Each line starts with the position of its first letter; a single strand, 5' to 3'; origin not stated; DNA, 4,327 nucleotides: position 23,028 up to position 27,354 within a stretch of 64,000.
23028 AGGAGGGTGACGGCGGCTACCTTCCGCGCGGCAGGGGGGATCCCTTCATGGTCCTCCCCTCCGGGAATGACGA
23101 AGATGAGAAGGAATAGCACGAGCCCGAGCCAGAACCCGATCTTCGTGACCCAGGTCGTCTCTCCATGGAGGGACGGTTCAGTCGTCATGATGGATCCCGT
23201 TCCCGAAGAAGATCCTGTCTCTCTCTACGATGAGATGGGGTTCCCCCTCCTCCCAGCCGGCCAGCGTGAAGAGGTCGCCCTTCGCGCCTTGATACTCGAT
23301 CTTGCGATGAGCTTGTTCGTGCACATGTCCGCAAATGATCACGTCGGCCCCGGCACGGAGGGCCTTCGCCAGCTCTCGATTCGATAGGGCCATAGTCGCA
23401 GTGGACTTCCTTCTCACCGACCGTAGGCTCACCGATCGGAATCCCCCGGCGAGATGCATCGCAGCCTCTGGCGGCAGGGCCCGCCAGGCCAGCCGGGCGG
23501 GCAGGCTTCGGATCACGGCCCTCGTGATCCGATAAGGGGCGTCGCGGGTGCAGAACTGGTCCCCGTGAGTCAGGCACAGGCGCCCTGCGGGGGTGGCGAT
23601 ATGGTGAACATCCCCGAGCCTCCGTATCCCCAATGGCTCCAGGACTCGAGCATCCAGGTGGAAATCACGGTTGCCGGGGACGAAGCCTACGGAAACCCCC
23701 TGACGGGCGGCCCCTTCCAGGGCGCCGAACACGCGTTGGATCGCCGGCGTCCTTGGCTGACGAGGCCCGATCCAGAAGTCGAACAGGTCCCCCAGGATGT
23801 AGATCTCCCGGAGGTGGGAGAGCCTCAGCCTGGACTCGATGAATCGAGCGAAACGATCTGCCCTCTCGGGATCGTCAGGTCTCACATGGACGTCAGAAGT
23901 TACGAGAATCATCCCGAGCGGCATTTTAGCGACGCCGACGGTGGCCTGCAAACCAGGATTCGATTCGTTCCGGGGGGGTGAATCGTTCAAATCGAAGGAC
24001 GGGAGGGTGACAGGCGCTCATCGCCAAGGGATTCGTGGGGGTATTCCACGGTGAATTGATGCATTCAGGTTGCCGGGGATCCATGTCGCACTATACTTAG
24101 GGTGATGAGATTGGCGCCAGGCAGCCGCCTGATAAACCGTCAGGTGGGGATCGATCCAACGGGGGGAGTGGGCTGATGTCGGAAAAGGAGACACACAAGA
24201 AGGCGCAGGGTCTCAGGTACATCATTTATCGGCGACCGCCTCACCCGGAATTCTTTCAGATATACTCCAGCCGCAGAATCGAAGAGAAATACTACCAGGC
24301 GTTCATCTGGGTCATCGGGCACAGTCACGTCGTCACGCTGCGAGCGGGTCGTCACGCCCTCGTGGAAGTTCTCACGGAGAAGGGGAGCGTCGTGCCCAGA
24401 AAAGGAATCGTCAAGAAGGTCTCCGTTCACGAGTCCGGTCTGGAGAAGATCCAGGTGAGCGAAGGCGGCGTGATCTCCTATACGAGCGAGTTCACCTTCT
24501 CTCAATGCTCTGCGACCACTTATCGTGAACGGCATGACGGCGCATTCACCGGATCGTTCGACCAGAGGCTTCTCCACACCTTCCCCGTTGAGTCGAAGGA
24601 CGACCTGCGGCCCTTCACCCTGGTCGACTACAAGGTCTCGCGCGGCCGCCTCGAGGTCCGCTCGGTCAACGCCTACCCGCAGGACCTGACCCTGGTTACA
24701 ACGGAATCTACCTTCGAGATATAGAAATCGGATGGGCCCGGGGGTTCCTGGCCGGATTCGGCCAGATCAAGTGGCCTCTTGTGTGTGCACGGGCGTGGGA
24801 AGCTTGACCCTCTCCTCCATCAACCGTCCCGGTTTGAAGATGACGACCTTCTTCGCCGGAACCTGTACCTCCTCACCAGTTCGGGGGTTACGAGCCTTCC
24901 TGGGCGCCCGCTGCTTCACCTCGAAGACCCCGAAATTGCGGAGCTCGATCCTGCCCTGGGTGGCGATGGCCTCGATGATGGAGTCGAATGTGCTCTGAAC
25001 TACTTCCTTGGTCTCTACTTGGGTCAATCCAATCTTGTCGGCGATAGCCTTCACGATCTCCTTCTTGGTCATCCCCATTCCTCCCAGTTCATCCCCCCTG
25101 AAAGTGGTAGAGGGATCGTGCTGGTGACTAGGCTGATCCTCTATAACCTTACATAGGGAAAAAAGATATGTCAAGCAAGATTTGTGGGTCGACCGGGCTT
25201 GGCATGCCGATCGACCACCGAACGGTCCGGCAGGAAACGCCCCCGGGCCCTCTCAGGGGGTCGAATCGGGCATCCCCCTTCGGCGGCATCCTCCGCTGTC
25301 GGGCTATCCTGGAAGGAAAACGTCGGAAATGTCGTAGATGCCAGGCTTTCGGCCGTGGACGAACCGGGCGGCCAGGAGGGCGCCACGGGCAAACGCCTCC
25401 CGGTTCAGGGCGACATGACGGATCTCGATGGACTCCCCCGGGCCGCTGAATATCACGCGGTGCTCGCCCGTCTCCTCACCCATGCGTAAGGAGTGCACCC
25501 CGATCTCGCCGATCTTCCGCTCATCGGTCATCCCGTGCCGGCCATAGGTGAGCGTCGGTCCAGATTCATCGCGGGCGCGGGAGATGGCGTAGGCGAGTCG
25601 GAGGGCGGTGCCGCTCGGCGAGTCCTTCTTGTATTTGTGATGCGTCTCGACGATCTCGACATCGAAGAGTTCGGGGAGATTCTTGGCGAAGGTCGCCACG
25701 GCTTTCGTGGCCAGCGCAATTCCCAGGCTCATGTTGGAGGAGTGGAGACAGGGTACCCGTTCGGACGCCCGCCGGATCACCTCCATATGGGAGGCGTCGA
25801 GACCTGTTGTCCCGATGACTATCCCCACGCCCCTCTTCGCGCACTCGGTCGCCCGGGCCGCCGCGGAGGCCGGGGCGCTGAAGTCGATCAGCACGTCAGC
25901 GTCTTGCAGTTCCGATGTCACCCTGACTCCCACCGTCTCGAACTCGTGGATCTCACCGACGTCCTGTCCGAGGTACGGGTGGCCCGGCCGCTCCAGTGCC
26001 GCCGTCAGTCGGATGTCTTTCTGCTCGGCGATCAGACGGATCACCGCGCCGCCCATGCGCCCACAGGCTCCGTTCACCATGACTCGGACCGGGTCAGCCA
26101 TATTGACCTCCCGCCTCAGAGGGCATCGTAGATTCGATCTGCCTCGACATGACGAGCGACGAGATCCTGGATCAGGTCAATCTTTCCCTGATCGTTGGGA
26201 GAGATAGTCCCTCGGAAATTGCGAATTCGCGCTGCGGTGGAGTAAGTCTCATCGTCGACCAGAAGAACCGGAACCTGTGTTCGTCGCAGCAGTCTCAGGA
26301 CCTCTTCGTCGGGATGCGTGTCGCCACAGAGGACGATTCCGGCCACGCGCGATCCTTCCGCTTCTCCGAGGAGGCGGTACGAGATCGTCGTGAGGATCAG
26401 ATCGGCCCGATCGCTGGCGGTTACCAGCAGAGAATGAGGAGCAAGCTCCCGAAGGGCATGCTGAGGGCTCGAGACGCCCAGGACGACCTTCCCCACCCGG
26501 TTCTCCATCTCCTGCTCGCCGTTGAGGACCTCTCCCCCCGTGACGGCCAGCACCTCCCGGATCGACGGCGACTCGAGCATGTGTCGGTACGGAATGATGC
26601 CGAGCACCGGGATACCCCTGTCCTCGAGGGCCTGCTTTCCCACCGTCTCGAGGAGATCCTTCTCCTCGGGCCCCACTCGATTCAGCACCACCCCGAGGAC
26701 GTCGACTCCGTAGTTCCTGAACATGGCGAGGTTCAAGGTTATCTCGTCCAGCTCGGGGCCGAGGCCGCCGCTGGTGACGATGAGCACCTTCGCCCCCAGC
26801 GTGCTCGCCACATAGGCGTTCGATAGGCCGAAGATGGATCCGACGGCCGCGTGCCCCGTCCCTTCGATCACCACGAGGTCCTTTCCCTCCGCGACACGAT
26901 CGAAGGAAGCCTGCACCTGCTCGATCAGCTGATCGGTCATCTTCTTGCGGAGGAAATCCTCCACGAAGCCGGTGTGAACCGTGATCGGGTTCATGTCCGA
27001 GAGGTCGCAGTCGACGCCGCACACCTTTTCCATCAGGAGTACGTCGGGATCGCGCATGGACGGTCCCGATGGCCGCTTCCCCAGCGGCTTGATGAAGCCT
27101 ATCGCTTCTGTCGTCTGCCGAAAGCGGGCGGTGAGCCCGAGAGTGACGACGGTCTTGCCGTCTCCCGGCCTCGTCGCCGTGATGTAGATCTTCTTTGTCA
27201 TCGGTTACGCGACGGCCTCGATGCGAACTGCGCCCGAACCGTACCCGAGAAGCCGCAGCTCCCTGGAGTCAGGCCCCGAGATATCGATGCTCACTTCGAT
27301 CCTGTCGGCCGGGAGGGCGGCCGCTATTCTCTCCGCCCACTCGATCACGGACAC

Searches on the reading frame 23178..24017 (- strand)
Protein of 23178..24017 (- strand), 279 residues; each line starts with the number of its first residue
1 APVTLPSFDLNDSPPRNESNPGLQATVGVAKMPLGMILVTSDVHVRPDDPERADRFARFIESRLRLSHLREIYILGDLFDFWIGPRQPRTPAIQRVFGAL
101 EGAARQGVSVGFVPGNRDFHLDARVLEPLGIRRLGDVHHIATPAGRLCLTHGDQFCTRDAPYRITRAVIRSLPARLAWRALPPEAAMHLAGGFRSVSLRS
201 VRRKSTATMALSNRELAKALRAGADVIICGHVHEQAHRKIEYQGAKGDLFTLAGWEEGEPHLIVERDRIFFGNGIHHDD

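Call 8: search_protein_families(library=pfam, proteins=[window:23178-24017:-], max_evalue=0.01)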
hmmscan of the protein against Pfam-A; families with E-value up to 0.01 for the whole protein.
window:23178-24017:- (279 aa): 2 families
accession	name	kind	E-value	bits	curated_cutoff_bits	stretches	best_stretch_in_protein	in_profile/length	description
PF00149.33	Metallophos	-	3.8e-07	31.2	21.5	1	37-234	3-190/191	Calcineurin-like phosphoesterase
PF12850.12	Metallophos_2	-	9.1e-05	23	27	1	37-240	3-124/154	Calcineurin-like phosphoesterase superfamily domain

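Call 41: search_protein_families(library=ncbifam, proteins=[window:23178-24017:-], max_evalue=0.001)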
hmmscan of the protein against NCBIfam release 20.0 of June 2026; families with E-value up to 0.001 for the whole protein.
window:23178-24017:- (279 aa): 3 families
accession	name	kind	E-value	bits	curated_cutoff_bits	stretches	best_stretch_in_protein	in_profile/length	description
NF003743.0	PRK05340.1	equivalog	6.6e-42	143.3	134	1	37-268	4-233/242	UDP-2,3-diacylglucosamine diphosphatase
TIGR01854.1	lipid_A_lpxH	equivalog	1.3e-32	113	190.35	1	39-261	3-223/231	UDP-2,3-diacylglucosamine diphosphatase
NF006988.0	PRK09453.1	equivalog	0.00044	20.1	117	0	38-161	4-114/183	phosphodiesterase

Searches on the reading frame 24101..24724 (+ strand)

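Call 8: search_protein_families(library=pfam, proteins=[window:24101-24724:+], max_evalue=0.01)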
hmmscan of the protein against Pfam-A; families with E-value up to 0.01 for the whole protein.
window:24101-24724:+ (207 aa): 1 family
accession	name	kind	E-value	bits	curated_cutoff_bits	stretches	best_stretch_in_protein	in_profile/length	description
PF10936.14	DUF2617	-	2.1e-09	38.1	22.3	1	56-204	29-159/160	Protein of unknown function DUF2617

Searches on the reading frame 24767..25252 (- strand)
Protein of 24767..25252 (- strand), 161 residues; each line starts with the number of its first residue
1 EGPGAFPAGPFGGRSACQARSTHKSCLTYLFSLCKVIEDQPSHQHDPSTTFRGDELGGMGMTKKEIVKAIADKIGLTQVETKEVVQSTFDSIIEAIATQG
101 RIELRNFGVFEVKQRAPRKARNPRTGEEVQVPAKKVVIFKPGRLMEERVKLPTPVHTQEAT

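Call 8: search_protein_families(library=pfam, proteins=[window:24767-25252:-], max_evalue=0.01)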
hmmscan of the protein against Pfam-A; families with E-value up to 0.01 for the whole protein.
window:24767-25252:- (161 aa): 3 families
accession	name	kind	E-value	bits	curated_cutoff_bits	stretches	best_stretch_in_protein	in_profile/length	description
PF00216.26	Bac_DNA_binding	-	6.7e-32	110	22.4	1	61-150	1-90/90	Bacterial DNA-binding protein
PF18291.6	HU-HIG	-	5.9e-05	23.6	26.2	1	61-150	32-119/125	HU domain fused to wHTH, Ig, or Glycine-rich motif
PF16007.11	DUF4777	-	0.0029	18.2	34.4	1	60-90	19-49/66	Domain of unknown function (DUF4777)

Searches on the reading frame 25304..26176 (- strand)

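Call 8: search_protein_families(library=pfam, proteins=[window:25304-26176:-], max_evalue=0.01)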
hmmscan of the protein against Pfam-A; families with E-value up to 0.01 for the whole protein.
window:25304-26176:- (290 aa): 3 families
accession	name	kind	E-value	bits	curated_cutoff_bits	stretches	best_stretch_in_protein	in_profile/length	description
PF05173.19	DapB_C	-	2.6e-40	137.7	27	1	152-286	1-120/121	Dihydrodipicolinate reductase, C-terminus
PF01113.26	DapB_N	-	2.1e-33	115.5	25.6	1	30-149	1-124/124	Dihydrodipicolinate reductase, N-terminus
PF04127.22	DFP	-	0.0096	16.2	22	0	27-103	17-93/186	DNA/pantothenate metabolism flavoprotein C-terminal domain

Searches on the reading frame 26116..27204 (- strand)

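Call 8: search_protein_families(library=pfam, proteins=[window:26116-27204:-], max_evalue=0.01)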
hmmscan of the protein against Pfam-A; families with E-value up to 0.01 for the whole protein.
window:26116-27204:- (362 aa): 3 families
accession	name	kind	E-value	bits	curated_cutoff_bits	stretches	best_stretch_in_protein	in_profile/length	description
PF13500.12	AAA_26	-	2.6e-35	122.5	27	1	4-213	1-197/198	AAA domain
PF07085.17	DRTGG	-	1.4e-23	83.1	25.2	1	217-329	1-104/105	DRTGG domain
PF01656.29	CbiA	-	4.9e-08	33.4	25.4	1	6-210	1-115/125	CobQ/CobB/MinD/ParA nucleotide binding domain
